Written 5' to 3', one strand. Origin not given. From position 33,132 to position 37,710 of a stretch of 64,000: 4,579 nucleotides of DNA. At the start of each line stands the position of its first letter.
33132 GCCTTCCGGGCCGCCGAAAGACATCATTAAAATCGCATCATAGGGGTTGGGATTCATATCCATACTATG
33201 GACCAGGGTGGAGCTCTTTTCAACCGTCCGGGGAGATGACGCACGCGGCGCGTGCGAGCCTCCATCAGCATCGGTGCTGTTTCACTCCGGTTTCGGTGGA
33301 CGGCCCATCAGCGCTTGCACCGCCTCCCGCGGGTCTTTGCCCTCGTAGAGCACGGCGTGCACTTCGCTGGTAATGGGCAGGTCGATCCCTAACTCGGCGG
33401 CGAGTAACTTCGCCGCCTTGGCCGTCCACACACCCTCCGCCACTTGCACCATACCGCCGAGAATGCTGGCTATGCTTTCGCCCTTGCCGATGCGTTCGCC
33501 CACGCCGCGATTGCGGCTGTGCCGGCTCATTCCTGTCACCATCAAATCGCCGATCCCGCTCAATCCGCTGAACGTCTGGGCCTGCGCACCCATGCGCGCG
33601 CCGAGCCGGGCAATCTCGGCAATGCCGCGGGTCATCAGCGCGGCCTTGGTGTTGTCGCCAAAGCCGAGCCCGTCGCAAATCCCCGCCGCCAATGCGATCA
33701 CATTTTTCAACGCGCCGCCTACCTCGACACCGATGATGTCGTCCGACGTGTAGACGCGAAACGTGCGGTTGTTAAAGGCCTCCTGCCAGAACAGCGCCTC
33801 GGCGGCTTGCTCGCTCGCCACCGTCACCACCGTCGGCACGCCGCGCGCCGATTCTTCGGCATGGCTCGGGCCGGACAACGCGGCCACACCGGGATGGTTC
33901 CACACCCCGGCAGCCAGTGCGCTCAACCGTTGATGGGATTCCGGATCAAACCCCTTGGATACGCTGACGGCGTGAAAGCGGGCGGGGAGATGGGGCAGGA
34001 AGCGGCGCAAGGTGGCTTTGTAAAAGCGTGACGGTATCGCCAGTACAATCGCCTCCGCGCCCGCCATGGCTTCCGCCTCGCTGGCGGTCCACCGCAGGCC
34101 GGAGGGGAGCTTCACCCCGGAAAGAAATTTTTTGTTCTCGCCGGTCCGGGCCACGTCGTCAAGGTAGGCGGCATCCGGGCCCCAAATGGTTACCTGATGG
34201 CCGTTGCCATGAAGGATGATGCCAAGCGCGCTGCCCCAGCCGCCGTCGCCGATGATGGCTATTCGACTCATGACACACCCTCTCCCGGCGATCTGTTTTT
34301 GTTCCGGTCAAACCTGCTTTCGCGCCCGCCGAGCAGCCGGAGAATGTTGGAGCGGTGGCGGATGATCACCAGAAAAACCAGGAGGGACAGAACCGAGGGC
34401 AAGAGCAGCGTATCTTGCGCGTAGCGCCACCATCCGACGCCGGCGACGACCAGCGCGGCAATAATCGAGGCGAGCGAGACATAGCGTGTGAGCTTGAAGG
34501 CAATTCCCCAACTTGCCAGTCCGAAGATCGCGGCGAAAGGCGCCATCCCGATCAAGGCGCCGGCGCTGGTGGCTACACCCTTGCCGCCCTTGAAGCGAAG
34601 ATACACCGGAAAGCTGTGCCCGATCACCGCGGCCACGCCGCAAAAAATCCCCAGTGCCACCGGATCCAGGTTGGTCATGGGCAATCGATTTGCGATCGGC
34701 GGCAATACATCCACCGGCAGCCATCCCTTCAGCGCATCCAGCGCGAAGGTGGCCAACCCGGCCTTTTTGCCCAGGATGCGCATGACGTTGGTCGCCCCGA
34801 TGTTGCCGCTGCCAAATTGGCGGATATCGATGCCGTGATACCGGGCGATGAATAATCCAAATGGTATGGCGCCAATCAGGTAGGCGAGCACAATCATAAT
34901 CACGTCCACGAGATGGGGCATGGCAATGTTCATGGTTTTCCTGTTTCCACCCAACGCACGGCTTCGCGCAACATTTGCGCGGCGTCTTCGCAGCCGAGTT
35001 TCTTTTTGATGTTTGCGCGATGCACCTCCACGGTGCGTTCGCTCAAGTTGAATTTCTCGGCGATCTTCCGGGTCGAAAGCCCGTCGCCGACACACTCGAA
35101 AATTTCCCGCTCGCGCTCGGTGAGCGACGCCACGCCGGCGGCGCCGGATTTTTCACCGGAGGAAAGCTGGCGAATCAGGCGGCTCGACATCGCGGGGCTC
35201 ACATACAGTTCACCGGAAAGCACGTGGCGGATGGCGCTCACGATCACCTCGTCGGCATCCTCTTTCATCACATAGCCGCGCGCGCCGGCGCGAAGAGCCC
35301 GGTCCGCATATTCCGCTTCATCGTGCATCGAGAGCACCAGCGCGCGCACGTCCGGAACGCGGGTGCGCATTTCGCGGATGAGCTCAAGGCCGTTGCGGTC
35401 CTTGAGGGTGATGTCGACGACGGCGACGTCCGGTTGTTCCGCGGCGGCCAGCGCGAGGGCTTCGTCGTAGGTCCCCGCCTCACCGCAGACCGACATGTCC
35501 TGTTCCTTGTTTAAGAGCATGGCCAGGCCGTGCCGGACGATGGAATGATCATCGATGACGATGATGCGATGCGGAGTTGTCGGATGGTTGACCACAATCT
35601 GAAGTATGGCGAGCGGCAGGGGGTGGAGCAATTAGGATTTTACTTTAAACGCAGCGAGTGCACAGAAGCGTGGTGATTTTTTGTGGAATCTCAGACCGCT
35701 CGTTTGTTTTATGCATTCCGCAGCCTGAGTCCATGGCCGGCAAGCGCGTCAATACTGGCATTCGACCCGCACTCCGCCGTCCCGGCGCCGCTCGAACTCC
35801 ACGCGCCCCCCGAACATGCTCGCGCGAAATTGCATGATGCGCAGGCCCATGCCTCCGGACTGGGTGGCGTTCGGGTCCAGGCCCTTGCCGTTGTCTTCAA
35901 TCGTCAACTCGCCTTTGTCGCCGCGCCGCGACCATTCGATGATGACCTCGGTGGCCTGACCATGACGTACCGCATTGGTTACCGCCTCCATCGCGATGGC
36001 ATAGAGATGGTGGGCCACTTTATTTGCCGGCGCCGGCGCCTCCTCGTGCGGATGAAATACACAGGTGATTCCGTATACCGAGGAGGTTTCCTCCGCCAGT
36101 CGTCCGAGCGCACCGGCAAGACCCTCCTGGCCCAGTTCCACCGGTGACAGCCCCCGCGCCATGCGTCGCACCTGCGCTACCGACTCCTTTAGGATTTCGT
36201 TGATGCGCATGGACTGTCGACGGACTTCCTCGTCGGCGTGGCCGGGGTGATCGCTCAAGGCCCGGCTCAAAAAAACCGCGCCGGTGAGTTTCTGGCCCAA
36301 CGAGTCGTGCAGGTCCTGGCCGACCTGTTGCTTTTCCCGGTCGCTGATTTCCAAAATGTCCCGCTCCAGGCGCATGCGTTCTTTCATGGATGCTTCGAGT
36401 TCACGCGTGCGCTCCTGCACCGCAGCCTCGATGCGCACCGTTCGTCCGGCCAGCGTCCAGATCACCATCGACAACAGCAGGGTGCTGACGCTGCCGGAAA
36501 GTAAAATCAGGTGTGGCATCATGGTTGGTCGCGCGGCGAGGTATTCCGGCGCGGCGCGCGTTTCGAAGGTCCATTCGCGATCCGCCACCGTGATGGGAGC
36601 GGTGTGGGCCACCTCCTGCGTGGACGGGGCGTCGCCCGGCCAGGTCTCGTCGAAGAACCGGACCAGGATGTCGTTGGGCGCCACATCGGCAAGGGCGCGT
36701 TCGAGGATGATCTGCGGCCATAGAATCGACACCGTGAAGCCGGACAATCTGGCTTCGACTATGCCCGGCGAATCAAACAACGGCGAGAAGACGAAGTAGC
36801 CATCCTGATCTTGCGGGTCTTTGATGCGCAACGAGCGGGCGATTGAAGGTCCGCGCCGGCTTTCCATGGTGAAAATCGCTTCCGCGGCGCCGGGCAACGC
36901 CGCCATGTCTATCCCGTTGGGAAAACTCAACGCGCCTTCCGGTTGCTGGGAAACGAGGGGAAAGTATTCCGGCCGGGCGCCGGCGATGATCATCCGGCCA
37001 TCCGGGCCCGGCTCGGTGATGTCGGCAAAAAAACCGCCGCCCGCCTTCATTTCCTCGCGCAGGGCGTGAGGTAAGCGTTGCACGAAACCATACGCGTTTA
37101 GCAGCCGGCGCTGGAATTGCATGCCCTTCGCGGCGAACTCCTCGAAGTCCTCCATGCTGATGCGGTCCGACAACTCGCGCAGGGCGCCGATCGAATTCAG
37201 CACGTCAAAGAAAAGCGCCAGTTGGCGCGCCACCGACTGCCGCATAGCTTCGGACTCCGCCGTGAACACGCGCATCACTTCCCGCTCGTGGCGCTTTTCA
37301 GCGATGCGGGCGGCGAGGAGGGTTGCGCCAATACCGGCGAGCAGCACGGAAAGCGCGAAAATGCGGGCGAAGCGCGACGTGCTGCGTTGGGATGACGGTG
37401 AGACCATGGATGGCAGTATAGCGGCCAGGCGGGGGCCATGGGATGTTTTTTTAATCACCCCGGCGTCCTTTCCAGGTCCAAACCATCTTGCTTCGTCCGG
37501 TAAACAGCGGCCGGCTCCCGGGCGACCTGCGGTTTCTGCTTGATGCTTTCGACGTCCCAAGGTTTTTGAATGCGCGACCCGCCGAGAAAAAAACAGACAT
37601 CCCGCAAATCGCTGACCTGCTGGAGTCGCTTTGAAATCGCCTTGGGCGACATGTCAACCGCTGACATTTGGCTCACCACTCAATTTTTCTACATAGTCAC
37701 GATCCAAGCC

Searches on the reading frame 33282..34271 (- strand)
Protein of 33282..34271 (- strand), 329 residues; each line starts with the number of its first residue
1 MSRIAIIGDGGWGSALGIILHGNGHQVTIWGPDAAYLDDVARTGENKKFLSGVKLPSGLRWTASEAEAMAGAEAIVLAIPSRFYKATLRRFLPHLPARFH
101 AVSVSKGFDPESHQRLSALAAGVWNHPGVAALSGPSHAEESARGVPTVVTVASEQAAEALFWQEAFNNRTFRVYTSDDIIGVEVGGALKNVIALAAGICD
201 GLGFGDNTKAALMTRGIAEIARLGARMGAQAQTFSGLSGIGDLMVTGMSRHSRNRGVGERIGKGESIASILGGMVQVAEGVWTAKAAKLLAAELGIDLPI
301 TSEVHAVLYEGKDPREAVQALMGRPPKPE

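Call 65: search_protein_families(library=pfam, proteins=[window:33282-34271:-], max_evalue=0.0001)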
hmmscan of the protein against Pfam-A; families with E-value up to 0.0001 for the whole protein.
window:33282-34271:- (329 aa): 4 families
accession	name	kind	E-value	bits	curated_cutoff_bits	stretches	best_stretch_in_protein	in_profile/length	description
PF07479.19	NAD_Gly3P_dh_C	-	2.5e-56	190.3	25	1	178-319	1-142/142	NAD-dependent glycerol-3-phosphate dehydrogenase C-terminus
PF01210.29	NAD_Gly3P_dh_N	-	1.2e-38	133.1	23.1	1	4-157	2-156/158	NAD-dependent glycerol-3-phosphate dehydrogenase N-terminus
PF20618.3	GPD_NAD_C_bact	-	2.5e-18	66.8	27.6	1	238-304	1-66/66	Bacterial GPD, NAD-dependent C-terminal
PF03807.23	F420_oxidored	-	5.2e-06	27.4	21.6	1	3-104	1-91/94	NADP oxidoreductase coenzyme F420-dependent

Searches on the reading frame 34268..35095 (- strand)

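Call 65: search_protein_families(library=pfam, proteins=[window:34268-35095:-], max_evalue=0.0001)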
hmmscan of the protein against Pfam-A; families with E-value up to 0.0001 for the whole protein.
window:34268-35095:- (275 aa): 1 family
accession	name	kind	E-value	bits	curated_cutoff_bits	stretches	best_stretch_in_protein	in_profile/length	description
PF02660.20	G3P_acyltransf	-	2.7e-53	180.9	24.1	1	70-254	1-164/164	Glycerol-3-phosphate acyltransferase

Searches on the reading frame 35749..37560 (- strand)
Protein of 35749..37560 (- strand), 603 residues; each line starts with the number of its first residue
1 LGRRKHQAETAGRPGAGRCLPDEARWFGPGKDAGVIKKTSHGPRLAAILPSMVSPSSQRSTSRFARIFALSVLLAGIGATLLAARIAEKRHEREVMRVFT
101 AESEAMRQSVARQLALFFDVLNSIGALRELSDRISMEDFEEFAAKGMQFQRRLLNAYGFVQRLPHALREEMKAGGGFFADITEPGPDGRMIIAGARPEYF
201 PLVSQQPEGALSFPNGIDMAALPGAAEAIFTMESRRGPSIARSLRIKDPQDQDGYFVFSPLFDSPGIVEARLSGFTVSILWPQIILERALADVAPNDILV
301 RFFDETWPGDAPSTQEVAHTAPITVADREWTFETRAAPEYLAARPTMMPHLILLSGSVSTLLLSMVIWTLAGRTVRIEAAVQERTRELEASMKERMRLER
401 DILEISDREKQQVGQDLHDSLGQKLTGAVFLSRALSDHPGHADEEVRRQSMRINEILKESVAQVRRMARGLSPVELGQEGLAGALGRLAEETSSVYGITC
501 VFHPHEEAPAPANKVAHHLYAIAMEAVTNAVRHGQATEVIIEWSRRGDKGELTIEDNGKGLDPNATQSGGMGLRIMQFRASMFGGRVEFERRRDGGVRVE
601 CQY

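Call 33: search_protein_families(library=pfam, proteins=[window:35749-37560:-], max_evalue=0.001)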
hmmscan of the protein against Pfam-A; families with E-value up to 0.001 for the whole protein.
window:35749-37560:- (603 aa): 4 families
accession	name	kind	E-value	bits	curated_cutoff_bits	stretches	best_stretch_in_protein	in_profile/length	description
PF02518.31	HATPase_c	-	7.6e-12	46.1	26.4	1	517-601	4-105/111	Histidine kinase-, DNA gyrase B-, and HSP90-like ATPase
PF03924.19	CHASE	-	2.1e-11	44.4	25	1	133-308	2-182/189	CHASE domain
PF07730.19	HisKA_3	-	2.6e-11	44.3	24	1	409-476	1-68/68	Histidine kinase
PF13581.12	HATPase_c_2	-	6.3e-07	29.9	27.4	1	519-577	32-106/127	Histidine kinase-like ATPase domain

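Call 84: search_protein_families(library=ncbifam, proteins=[window:35749-37560:-], max_evalue=0.00001)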
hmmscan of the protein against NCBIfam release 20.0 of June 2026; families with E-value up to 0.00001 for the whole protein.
window:35749-37560:- (603 aa): 7 families
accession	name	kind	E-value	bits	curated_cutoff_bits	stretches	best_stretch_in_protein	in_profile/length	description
NF052443.1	SensHisKinMctS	equivalog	4.1e-25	88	700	1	395-596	236-440/457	two-component system sensor histidine kinase MctS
NF008649.0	PRK11644.1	equivalog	5e-24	84.9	408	1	358-592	251-485/499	signal transduction histidine-protein kinase/phosphatase UhpB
NF007896.0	PRK10600.1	equivalog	4.6e-22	78.4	578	1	408-602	389-582/598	nitrate/nitrite two-component system sensor histidine kinase NarX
NF008184.0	PRK10935.1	equivalog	2.2e-19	69.5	553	1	409-602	363-556/565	nitrate/nitrite two-component system sensor histidine kinase NarQ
NF052531.1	Strep_LiaS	equivalog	2.9e-19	69.5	450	1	376-601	102-323/328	envelope stress sensor histidine kinase LiaS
NF047786.1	his_kin_MadS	equivalog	7.8e-13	48.3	500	1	374-601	197-431/434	MadS family sensor histidine kinase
NF051872.1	HisKinPhyk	equivalog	1.7e-07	30.2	750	1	522-600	453-533/537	sensor histidine kinase PhyK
